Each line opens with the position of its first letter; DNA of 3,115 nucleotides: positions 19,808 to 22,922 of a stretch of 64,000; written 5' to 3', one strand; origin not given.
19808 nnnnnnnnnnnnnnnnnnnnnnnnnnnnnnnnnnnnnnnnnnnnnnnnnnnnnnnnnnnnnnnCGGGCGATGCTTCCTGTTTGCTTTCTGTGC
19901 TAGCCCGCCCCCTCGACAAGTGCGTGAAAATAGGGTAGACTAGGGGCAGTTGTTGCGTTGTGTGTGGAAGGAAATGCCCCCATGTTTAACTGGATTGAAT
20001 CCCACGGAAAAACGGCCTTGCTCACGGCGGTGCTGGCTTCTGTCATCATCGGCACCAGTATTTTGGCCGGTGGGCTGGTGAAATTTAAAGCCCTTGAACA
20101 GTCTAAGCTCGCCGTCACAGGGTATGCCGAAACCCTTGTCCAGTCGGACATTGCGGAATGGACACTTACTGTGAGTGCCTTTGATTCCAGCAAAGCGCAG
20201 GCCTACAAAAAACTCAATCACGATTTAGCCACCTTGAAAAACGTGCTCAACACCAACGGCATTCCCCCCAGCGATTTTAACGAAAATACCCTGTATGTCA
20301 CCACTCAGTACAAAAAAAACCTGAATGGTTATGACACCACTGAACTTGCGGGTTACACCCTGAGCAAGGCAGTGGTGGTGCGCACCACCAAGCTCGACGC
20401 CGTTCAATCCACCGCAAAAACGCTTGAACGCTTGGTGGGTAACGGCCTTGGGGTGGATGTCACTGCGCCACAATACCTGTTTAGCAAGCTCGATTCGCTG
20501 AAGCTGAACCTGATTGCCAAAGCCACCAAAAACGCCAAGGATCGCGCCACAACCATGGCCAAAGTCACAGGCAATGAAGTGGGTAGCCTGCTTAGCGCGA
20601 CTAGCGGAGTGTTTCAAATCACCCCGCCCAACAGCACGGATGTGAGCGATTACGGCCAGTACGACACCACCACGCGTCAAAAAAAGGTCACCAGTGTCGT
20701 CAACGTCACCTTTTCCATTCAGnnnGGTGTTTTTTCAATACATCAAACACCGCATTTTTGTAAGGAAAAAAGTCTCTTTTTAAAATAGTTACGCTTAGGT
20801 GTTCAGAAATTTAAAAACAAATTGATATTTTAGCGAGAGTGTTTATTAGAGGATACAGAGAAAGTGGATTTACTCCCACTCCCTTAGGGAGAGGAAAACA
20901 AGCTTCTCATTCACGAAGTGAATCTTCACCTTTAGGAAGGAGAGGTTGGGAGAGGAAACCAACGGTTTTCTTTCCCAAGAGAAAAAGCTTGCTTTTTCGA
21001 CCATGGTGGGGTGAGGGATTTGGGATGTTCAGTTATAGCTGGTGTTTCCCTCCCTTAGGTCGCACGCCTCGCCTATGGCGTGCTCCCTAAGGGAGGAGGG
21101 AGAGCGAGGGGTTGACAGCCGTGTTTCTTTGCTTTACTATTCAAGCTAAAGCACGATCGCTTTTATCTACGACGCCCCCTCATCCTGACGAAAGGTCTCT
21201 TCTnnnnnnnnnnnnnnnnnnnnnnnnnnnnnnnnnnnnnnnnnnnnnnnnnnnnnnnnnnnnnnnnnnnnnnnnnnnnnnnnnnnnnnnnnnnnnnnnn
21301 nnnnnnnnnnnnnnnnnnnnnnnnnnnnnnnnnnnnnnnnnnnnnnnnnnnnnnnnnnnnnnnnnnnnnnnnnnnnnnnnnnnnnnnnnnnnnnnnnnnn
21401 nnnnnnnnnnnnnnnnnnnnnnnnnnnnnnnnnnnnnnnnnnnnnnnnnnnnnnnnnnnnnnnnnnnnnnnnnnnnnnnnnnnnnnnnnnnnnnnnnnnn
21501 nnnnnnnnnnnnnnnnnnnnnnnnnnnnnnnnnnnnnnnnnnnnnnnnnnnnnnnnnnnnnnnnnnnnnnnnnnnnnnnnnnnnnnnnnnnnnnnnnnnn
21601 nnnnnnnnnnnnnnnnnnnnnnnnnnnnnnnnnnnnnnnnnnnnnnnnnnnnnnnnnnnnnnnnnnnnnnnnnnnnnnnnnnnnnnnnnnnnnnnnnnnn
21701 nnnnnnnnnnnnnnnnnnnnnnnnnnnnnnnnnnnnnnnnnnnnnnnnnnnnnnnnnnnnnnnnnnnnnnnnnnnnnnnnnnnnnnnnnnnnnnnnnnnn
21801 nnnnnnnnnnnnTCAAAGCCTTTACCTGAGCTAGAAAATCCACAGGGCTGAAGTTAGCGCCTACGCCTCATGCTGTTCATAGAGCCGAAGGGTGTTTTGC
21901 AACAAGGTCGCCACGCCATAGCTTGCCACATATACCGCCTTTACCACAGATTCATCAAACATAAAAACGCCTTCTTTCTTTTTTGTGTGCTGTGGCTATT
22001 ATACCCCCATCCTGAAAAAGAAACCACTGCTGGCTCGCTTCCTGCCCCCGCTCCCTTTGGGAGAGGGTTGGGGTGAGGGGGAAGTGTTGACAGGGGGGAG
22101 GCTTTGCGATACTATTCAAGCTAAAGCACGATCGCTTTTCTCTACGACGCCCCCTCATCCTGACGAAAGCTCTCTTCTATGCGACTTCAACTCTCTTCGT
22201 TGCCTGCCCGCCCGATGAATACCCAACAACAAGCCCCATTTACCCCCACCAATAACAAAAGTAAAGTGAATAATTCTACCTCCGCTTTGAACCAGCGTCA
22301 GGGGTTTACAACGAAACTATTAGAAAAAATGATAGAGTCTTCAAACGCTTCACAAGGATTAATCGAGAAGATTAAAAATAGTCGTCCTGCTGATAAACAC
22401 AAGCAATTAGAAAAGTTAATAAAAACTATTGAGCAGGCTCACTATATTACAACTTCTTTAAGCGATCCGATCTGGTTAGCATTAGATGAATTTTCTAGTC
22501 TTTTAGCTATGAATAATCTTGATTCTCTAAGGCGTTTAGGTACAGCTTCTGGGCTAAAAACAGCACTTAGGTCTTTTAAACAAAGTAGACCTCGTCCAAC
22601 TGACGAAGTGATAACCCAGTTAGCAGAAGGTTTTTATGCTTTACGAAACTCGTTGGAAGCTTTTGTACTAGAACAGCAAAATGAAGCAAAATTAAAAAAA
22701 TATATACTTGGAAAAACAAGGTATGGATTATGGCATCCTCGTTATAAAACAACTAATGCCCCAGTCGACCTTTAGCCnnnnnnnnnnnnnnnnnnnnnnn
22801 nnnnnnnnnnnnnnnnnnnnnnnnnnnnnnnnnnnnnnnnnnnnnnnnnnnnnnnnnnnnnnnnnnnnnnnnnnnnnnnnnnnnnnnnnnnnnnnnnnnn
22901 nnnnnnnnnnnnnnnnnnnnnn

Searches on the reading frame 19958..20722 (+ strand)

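Call 87: search_protein_families(library=phrogs, proteins=[window:19958-20722:+], max_evalue=0.01)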
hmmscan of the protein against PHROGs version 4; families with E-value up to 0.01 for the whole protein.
window:19958-20722:+ (255 aa): 1 family
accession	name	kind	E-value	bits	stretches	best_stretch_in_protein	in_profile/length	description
phrog_36144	-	unknown function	0.0042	17.6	1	48-210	50-211/262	-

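Call 88: search_protein_families(library=pfam, proteins=[window:19958-20722:+], max_evalue=0.01)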
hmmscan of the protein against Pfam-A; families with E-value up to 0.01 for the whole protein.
window:19958-20722:+ (255 aa): 1 family
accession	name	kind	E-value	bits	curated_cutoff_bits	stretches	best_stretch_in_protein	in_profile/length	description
PF04402.19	SIMPL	-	1.3e-26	94.5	25.2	1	52-252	2-205/205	Protein of unknown function (DUF541)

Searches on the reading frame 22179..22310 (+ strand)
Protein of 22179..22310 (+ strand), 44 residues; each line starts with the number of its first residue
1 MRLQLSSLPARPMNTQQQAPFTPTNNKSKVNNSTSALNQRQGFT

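Call 91: find_homologous_proteins(query=A10, max_evalue=0.1)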
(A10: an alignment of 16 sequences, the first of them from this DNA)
Query A10 (16 sequences) (44 aa, profile of the alignment): 2 proteins with E <= 0.1 among 230 candidates.
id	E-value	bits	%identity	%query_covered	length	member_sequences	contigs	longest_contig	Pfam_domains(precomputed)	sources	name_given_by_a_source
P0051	5.7e-17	79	82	100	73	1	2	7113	-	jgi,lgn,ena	jgi:hypothetical protein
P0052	9.9e-14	69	80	100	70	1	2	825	-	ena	-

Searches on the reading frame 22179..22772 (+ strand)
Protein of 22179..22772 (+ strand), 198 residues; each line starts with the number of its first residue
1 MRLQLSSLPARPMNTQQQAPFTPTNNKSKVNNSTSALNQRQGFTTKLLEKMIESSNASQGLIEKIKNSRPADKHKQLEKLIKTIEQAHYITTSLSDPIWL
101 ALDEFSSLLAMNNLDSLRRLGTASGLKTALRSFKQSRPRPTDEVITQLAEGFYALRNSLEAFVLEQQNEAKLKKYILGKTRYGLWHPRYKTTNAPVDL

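Call 12: search_protein_families(library=pfam, proteins=[window:22179-22772:+], max_evalue=0.01)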
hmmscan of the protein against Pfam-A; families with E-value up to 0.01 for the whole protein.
window:22179-22772:+ (198 aa): 1 family
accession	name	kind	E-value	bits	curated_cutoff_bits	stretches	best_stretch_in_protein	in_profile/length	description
PF01232.29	Mannitol_dh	-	0.0073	16.8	27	1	33-117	36-97/199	Mannitol dehydrogenase Rossmann domain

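Call 13: search_protein_families(library=ncbifam, proteins=[window:22179-22772:+], max_evalue=0.01)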
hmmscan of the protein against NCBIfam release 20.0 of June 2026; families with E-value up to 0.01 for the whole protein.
window:22179-22772:+ (198 aa): 0 families

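Call 14: find_homologous_proteins(query=window:22179-22772:+, max_evalue=0.01)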
Query window:22179-22772:+ (198 aa): 15 proteins with E <= 0.01 among 462 candidates.
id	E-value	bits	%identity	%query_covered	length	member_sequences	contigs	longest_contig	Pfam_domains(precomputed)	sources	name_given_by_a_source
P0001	5.9e-115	399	100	94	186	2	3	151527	-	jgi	jgi:hypothetical protein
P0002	5.9e-92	324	82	100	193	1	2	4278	-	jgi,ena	jgi:hypothetical protein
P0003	5.9e-83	295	76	100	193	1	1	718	-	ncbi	-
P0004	4.1e-75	270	74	94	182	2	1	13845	-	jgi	jgi:hypothetical protein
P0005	2.9e-68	247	71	96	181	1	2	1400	-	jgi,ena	jgi:hypothetical protein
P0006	2.8e-32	130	44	99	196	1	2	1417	-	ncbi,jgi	jgi:hypothetical protein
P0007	1.0e-21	96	37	96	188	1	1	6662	-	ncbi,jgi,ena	jgi:hypothetical protein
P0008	1.4e-17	82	44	77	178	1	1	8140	-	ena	-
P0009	9.3e-17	80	43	83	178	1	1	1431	-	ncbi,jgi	jgi:hypothetical protein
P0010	9.9e-13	66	52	47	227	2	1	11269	-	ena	-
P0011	2.2e-11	62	32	89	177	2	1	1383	-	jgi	jgi:hypothetical protein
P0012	2.9e-11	62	79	24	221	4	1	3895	-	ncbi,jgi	jgi:hypothetical protein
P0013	1.9e-10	59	44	49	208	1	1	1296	-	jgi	jgi:hypothetical protein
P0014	4.3e-10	58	43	55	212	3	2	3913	-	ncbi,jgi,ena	jgi:hypothetical protein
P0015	7.7e-5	41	84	16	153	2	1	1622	-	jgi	jgi:hypothetical protein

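Call 16: find_encoding_contigs(protein=P0001, flank=3000, max_places=4)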
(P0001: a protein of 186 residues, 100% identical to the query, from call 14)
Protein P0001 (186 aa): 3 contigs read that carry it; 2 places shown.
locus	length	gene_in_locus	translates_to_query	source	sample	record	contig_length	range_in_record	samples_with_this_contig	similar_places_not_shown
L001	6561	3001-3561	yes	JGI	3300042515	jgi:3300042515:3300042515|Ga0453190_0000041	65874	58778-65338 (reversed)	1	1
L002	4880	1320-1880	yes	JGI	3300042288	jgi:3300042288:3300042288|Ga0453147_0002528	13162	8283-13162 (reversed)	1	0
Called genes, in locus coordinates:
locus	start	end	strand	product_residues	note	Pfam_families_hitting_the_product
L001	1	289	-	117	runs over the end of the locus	-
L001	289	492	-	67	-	-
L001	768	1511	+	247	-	PF04402:SIMPL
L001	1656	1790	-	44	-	-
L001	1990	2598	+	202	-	-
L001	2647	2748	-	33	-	-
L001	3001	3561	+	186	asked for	-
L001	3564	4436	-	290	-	PF00763:THF_DHG_CYH, PF02882:THF_DHG_CYH_C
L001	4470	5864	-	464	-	PF00375:SDF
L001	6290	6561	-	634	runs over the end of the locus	PF00512:HisKA, PF02518:HATPase_c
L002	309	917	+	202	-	-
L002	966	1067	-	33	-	-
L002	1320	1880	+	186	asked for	-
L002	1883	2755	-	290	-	PF00763:THF_DHG_CYH, PF02882:THF_DHG_CYH_C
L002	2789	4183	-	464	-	PF00375:SDF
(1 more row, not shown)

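Call 20: find_related_loci(query=A4, collection=genome_contigs, flank=2500)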
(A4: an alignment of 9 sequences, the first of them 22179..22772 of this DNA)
Query A4 (198 aa) in genome_contigs; peptide patterns used: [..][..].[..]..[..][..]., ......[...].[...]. (x = any residue, [..] = any of these).
54 stretches matched a pattern; 3 encode a relative of the query (tblastn E <= 1e-3); 3 distinct loci.
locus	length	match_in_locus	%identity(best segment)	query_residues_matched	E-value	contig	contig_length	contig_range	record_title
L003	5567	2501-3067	38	1-189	1e-31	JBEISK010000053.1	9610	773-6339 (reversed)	MAG: Gammaproteobacteria bacterium isolate Sample-107-S80-bin-40 Sample_107_S80-bin_40-k141_2541035, whole genome shotgu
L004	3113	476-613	70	1-46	3e-16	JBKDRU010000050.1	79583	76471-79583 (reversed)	MAG: Vampirovibrionales bacterium isolate samp_2158_concoct_272 samp_2158_1027083, whole genome shotgun sequence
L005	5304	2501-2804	100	1-103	1e-16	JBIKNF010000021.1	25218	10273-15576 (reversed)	MAG: Vampirovibrionales bacterium isolate ME2014-09-21_3300035681_group5_bin84 Rohwer_bin1408_scaffold_1039_c1, whole ge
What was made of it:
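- On Type III (injectisome or flagellar) secretion substrate: The whole-genome scan allowance was already used (call 20)
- The taxonomic label rests on MAG record titles, and one locus (L003) is labelled Gammaproteobacteria (call 20).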

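Call 29: find_related_loci(query=A4, collection=metagenome_contigs, flank=2000)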
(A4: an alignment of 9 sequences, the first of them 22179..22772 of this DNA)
Query A4 (198 aa) in metagenome_contigs; peptide patterns used: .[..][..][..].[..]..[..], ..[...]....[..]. (x = any residue, [..] = any of these).
231 stretches matched a pattern, but none encodes a relative of the query by tblastn (E <= 1e-3).

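Call 45: search_protein_representatives(alignment_id=A6)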
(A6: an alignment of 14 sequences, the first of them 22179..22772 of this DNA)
Query: 14 sequences, 196 profile positions. Proteins with E-value up to 0.001 (for the whole library): 23; up to 1e-10: 11; up to 1e-30: 5. The best 23 are listed.
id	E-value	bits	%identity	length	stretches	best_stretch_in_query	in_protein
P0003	4.9e-69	248.8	-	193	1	1-195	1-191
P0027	6.1e-67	241.9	-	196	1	1-195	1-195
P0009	9.4e-55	202.1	-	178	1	1-160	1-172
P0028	1.3e-53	198.4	-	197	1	1-184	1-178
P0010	4.3e-51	190.2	-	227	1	1-193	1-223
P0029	1.7e-30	122.9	-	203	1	1-123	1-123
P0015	2.2e-28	116.1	-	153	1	13-187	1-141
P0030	5.3e-28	114.9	-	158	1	37-190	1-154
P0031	3.6e-20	89.3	-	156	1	37-178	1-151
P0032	7.1e-14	68.7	-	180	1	9-161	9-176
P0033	7.3e-11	58.9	-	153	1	32-110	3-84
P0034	1.5e-10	57.9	-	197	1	9-167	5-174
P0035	4.6e-08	49.8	-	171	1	21-161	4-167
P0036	5.7e-08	49.5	-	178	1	19-160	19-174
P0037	6.4e-08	49.3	-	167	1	20-135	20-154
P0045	8.8e-04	35.8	-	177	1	19-126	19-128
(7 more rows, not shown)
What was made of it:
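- Tried and rejected: The census rests on call 45.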

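Call 52: find_encoding_contigs(protein=P0007, flank=4000, max_places=3)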
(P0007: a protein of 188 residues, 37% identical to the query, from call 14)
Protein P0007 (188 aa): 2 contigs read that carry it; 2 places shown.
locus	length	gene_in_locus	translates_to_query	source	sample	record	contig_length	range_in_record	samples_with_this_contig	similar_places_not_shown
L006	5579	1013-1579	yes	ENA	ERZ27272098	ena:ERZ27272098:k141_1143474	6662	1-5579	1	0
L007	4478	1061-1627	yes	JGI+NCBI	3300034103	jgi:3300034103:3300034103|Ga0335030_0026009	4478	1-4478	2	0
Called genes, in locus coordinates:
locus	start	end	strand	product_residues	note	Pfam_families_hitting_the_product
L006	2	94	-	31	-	?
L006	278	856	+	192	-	-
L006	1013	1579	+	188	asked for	-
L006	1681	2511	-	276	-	-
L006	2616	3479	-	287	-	PF00763:THF_DHG_CYH, PF02882:THF_DHG_CYH_C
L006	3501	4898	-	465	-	PF00375:SDF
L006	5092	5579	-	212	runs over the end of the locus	-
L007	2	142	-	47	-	?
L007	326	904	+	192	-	-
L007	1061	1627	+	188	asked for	-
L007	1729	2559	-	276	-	-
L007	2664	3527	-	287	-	PF00763:THF_DHG_CYH, PF02882:THF_DHG_CYH_C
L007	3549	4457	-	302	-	PF00375:SDF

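Call 61: predict_structure(alignment_id=A7)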
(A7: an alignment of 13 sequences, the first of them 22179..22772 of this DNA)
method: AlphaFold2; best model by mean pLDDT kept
length: 198 residues; sequences in the alignment: 13
mean_pLDDT: 72.7   pTM: 0.67
mean pLDDT of the five models: 72.7, 70.5, 70.4, 70.1, 70.0
residues with pLDDT >= 90: 29; 70-90: 99; 50-70: 24; < 50: 46
segments of 3 or more residues with pLDDT < 50: 1-40, 193-198
pLDDT, mean of each block of 10 residues (from residue 1): 43 39 37 39 74 89 80 89 88 87 84 69 72 82 90 93 91 85 72 46
secondary structure, 60 per line:
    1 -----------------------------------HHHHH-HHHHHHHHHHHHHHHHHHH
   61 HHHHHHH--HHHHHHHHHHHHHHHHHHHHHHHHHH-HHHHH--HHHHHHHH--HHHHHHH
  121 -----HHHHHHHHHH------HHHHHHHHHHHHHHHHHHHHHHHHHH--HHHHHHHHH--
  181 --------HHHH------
elements in order: H36-40 H42-67 H70-95 H97-101 H104-111 H114-120 H126-135 H142-167 H170-178 H189-192
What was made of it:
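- On RiPP precursors with Nif11/NHLP-type conserved leader: There is a single Gly at the junction, and the 'core' is a 120-190-residue helical domain (call 61)
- N-module properties: pLDDT is below 50 for residues 1-40, followed by a confident helical body (call 61). AF2 gives a confident helical domain (call 61).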

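Call 72: find_encoding_contigs(protein=P0010, flank=6000, max_places=2)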
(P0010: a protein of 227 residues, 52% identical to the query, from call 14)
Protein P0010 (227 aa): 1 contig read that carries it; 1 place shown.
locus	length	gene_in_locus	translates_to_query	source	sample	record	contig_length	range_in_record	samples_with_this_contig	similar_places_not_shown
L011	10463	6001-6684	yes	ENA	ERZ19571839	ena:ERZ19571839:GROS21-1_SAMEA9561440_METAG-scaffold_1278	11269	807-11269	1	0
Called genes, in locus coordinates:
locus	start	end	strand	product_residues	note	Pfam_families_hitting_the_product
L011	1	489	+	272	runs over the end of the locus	PF00149:Metallophos (weak), PF13277:YmdB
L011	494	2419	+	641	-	PF00912:Transgly, PF00905:Transpeptidase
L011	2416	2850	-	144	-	PF07736:CM_1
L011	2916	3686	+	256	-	PF00072:Response_reg, PF00486:Trans_reg_C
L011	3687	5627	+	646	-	PF00512:HisKA, PF02518:HATPase_c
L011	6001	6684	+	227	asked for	-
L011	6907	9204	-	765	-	PF17764:PriA_3primeBD, PF04851:ResIII, PF00270:DEAD, PF18319:Zn_ribbon_PriA, PF00271:Helicase_C, PF18074:PriA_C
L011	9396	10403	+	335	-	PF00082:Peptidase_S8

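Call 80: find_encoding_contigs(protein=P0002, flank=2500, max_places=1)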
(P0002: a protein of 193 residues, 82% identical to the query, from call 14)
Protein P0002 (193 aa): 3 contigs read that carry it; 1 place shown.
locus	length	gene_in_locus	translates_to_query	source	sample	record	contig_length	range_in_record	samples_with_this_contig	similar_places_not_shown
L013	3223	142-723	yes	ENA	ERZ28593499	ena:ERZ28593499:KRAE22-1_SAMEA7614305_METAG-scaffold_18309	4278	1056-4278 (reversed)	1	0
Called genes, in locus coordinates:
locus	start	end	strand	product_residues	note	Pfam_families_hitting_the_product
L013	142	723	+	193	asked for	-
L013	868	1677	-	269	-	-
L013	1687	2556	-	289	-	PF00763:THF_DHG_CYH, PF02882:THF_DHG_CYH_C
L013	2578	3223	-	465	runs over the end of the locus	PF00375:SDF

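Call 81: find_encoding_contigs(protein=P0004, flank=3500, max_places=1)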
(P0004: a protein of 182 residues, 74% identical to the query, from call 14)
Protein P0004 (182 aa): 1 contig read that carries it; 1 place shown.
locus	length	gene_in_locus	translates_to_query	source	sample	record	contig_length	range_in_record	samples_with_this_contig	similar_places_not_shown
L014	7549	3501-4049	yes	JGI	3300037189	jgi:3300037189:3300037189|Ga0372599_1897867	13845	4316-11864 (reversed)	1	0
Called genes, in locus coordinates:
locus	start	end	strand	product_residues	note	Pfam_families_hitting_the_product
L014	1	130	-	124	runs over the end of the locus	PF01641:SelR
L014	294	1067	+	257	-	-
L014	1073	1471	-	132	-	PF04020:Phage_holin_4_2 (weak)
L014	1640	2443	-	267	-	PF01578:Cytochrom_C_asm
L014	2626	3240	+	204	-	-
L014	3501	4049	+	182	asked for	-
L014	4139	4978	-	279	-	-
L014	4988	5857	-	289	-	PF00763:THF_DHG_CYH, PF02882:THF_DHG_CYH_C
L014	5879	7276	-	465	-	PF00375:SDF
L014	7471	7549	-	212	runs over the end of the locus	-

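Call 85: search_protein_families(library=phrogs, proteins=[window:22179-22772:+, P0010, P0048, L006:1681-2508:-], max_evalue=0.01)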
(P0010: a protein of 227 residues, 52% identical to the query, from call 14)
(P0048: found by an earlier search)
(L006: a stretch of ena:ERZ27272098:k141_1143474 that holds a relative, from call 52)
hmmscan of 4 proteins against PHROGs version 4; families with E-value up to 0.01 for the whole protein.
window:22179-22772:+ (198 aa): 0 families

P0010 (227 aa): 0 families

P0048 (182 aa): 0 families

L006:1681-2508:- (275 aa): 0 families

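Call 86: search_protein_families(library=padloc, proteins=[window:22179-22772:+, P0010, P0048, L006:1681-2508:-], max_evalue=0.01)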
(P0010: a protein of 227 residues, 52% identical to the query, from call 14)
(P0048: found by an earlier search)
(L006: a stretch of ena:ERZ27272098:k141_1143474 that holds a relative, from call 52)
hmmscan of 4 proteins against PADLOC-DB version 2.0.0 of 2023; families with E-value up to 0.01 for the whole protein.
window:22179-22772:+ (198 aa): 0 families

P0010 (227 aa): 0 families

P0048 (182 aa): 0 families

L006:1681-2508:- (275 aa): 0 families

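Call 99: find_encoding_contigs(protein=P0045, flank=1500, max_places=1)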
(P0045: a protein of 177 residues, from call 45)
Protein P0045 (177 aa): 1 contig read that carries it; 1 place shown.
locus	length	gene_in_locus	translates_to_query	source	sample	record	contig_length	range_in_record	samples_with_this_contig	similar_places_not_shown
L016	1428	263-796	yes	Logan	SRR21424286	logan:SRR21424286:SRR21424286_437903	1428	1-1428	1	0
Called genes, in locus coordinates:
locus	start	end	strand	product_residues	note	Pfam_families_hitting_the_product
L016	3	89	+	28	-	?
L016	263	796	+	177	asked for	-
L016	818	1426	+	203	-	?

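Call 104: search_solved_structures(query=A7, max_evalue=1)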
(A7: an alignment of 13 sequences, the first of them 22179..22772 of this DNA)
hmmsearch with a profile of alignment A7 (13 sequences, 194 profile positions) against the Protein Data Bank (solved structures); distinct sequences matched with E-value up to 1: 10.
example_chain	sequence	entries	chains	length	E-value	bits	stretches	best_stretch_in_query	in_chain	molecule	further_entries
6ifk_H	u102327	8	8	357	0.12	15.4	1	131-181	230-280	Type III-A CRISPR-associated RAMP protein Csm5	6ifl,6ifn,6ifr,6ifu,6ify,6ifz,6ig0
9no4_H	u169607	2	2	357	0.13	15.2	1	131-181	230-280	CRISPR system Cms protein Csm5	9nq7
2ymy_A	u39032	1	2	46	0.25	14.4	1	126-166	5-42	RAS ASSOCIATION DOMAIN-CONTAINING PROTEIN 5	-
6y39_C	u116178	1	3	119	0.45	13.5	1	54-127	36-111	CBFD_NFYB_HMF domain-containing protein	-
1ioj_A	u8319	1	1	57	0.58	13.2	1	126-174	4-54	APOC-I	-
6w9a_B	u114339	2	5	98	0.6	13.1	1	39-100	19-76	E3 ubiquitin-protein ligase RLIM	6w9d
6w7z_B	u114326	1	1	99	0.61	13.1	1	39-100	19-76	E3 ubiquitin-protein ligase RLIM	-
4g91_C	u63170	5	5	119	0.75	12.8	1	60-127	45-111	HapE | CBFD_NFYB_HMF domain-containing protein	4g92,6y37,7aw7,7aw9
6y35_C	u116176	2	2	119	0.75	12.8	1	60-127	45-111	CCAAT-binding factor complex subunit HapE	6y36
8fnc_10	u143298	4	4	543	0.9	12.5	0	45-155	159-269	RAP domain-containing protein | RNA-editing substrate-binding complex protein 10 (RESC10)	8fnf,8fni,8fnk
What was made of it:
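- Tried and rejected: Pfam, NCBIfam, PHROGs, PADLOC and PDB sequence searches gave no hit for any member (calls 12, 13, 85, 86, 104).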

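Call 105: fold_search(model_id=the predicted structure, library=viral)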
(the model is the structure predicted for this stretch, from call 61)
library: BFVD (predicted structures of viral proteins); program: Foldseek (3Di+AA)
matches with E <= 10: 382; with E <= 0.001: 0
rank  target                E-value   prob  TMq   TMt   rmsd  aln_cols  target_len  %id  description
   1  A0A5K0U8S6            1.1e-01  0.63  0.22  0.24  20.2       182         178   15  Uncharacterized protein (Fragment) [Yasminevirus sp. GU-2018]
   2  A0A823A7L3            1.8e-01  0.23  0.16  0.12  26.6       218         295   14  (no name in the UniProt tables at hand)
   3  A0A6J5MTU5            3.4e-01  0.30  0.23  0.12  21.2       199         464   14  Uncharacterized protein [uncultured Caudovirales phage]
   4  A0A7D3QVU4            4.0e-01  0.30  0.21  0.08  20.2       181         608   12  Uncharacterized protein [Fadolivirus FV1/VV64]
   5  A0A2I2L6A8            4.0e-01  0.25  0.20  0.22  17.0       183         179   12  Uncharacterized protein [Orpheovirus IHUMI-LCC2]
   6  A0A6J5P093            4.6e-01  0.38  0.30  0.12  24.3       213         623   12  Uncharacterized protein [uncultured Caudovirales phage]
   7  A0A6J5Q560            5.6e-01  0.12  0.15  0.07  20.8       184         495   17  Uncharacterized protein [uncultured Caudovirales phage]
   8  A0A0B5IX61            5.8e-01  0.11  0.14  0.16  18.5       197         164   16  Uncharacterized protein [Pandoravirus inopinatum]
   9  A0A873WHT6            6.1e-01  0.18  0.20  0.11  24.1       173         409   11  (no name in the UniProt tables at hand)
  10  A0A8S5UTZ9            6.4e-01  0.12  0.16  0.21  20.2       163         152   14  Uncharacterized protein [Myoviridae sp. ctvxP16]
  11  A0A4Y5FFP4            6.8e-01  0.12  0.15  0.07  18.6       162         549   14  Baseplate J-like protein [Lactobacillus phage SAC12B]
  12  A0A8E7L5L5            7.1e-01  0.11  0.15  0.09  22.1       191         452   15  Putative nonstructural protein NS1 [Cecropis daurica parvoviridae sp.]
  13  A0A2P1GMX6            7.4e-01  0.16  0.23  0.09  25.9       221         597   14  Putative glycoprotein [Wenzhou pacific spadenose shark paramyxovirus]
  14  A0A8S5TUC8            9.0e-01  0.33  0.32  0.13  19.9       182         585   14  Tape measure protein (Fragment) [Siphoviridae sp. ctWT735]
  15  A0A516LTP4            9.0e-01  0.10  0.15  0.14  34.6       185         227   10  (no name in the UniProt tables at hand)
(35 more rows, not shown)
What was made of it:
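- Tried and rejected: Foldseek against viral structures gave nothing with E of 0.001 or less (call 105).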
